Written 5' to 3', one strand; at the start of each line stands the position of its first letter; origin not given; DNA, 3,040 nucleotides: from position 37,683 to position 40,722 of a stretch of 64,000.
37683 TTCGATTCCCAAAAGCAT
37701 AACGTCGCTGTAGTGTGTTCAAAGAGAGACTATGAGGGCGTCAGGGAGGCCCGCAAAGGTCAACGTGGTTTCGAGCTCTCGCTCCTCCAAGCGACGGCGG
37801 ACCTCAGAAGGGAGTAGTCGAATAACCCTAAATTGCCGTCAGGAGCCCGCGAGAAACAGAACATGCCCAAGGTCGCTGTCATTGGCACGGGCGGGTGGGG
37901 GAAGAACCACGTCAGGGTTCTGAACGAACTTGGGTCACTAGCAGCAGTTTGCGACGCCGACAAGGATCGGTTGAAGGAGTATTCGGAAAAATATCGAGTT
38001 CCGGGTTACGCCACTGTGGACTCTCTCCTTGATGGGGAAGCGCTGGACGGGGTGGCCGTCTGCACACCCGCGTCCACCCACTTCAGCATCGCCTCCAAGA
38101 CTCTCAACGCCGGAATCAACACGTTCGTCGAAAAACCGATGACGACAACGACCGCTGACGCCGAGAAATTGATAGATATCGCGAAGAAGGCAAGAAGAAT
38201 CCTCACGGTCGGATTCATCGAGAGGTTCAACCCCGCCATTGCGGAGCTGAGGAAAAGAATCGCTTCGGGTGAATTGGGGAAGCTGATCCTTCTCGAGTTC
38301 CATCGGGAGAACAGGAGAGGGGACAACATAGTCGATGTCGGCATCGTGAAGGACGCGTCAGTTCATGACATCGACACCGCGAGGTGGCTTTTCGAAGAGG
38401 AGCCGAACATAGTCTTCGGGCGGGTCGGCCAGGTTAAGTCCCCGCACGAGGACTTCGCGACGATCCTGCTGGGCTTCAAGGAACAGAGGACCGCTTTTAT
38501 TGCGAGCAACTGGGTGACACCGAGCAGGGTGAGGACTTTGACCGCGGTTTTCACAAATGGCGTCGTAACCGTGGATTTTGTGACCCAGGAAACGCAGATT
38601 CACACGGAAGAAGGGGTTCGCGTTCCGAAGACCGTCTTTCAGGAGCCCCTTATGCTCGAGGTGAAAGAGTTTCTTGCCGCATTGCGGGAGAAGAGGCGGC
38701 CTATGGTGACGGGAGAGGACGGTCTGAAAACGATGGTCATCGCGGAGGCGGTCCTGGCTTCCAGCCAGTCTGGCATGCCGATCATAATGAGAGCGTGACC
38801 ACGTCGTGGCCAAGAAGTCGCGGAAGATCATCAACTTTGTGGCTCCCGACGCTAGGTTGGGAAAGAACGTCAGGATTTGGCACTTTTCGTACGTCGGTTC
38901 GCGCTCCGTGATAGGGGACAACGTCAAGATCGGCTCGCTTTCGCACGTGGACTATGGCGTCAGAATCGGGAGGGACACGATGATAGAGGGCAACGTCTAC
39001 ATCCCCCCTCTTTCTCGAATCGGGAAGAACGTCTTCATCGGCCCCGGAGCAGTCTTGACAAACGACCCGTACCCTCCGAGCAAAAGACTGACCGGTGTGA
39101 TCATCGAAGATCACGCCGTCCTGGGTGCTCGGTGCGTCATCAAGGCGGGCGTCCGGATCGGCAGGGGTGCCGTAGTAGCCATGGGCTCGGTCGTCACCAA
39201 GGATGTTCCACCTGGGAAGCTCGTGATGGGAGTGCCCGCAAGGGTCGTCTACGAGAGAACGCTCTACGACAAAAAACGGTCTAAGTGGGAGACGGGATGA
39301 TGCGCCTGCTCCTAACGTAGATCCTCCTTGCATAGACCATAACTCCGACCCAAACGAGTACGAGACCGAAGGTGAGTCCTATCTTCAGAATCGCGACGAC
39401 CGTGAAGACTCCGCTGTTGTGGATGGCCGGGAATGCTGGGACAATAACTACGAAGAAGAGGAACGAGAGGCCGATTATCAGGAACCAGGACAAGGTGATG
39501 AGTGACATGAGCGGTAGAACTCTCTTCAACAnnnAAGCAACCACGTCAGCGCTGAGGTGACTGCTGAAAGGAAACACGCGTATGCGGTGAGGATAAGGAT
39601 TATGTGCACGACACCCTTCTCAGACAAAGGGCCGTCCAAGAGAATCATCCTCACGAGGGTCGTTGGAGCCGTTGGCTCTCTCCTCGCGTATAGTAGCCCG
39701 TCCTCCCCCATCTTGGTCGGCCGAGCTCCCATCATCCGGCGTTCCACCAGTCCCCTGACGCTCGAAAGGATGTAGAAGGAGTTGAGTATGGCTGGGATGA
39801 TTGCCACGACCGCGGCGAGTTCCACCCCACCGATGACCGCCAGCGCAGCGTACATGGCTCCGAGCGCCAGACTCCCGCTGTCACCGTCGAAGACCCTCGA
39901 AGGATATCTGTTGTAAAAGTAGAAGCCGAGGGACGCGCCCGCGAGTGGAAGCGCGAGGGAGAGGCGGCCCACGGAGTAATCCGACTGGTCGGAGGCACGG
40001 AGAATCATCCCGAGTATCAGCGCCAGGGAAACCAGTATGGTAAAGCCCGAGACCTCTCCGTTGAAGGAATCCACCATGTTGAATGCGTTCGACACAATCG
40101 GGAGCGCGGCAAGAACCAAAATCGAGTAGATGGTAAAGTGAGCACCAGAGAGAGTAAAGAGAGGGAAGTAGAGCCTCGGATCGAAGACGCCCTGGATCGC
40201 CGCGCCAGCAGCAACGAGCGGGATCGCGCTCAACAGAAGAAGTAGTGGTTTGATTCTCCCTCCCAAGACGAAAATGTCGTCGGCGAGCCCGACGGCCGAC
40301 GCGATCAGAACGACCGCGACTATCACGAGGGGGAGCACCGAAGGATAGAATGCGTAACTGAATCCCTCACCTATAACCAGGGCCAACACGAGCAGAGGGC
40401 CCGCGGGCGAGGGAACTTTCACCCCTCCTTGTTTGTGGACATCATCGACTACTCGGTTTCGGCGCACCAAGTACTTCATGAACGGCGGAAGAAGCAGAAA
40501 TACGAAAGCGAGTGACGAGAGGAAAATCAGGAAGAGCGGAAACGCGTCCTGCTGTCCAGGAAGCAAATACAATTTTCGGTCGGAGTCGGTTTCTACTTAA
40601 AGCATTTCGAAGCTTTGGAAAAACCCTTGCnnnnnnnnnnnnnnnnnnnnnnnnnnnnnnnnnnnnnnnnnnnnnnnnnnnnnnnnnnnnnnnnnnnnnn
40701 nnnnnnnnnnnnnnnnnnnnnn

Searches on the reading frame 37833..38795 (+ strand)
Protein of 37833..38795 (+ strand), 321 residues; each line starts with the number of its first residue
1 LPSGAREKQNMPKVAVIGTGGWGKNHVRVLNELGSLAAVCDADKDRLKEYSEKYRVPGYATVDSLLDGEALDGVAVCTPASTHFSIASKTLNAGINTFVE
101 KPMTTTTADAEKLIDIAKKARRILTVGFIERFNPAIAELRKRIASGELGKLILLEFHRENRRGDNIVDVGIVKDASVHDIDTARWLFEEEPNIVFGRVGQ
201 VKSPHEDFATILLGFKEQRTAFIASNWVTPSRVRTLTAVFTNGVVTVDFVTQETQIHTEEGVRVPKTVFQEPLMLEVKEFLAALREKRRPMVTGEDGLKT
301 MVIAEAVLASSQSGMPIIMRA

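Call 46: search_protein_families(library=pfam, proteins=[window:37833-38795:+], max_evalue=0.0001)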
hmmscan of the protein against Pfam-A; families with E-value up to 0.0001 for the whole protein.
window:37833-38795:+ (321 aa): 3 families
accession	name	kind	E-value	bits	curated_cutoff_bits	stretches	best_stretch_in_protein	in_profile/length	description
PF01408.29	GFO_IDH_MocA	-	6.7e-28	98.2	24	1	13-128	2-120/120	Oxidoreductase family, NAD-binding Rossmann fold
PF22725.1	GFO_IDH_MocA_C3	-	2.8e-15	56.8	27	1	137-245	2-123/124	GFO/IDH/MocA C-terminal domain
PF02894.22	GFO_IDH_MocA_C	-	1.2e-12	48.6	22.9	1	140-317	1-216/218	Oxidoreductase family, C-terminal alpha/beta domain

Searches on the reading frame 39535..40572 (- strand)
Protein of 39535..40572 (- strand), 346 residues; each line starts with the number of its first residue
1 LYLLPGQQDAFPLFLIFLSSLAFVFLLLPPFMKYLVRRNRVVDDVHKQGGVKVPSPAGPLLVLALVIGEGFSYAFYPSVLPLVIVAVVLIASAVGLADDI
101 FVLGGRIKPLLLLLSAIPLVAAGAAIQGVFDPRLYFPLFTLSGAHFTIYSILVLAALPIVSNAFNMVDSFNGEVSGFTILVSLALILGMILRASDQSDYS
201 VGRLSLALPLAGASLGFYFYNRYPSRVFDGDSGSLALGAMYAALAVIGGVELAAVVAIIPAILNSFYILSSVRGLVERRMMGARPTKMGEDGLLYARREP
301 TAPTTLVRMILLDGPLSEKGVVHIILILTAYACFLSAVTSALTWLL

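Call 46: search_protein_families(library=pfam, proteins=[window:39535-40572:-], max_evalue=0.0001)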
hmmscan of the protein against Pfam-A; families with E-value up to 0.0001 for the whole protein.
window:39535-40572:- (346 aa): 1 family
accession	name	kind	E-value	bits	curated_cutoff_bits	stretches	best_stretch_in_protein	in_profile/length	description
PF00953.26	Glycos_transf_4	-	4.5e-27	95.4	27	1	83-248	3-159/160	Glycosyl transferase family 4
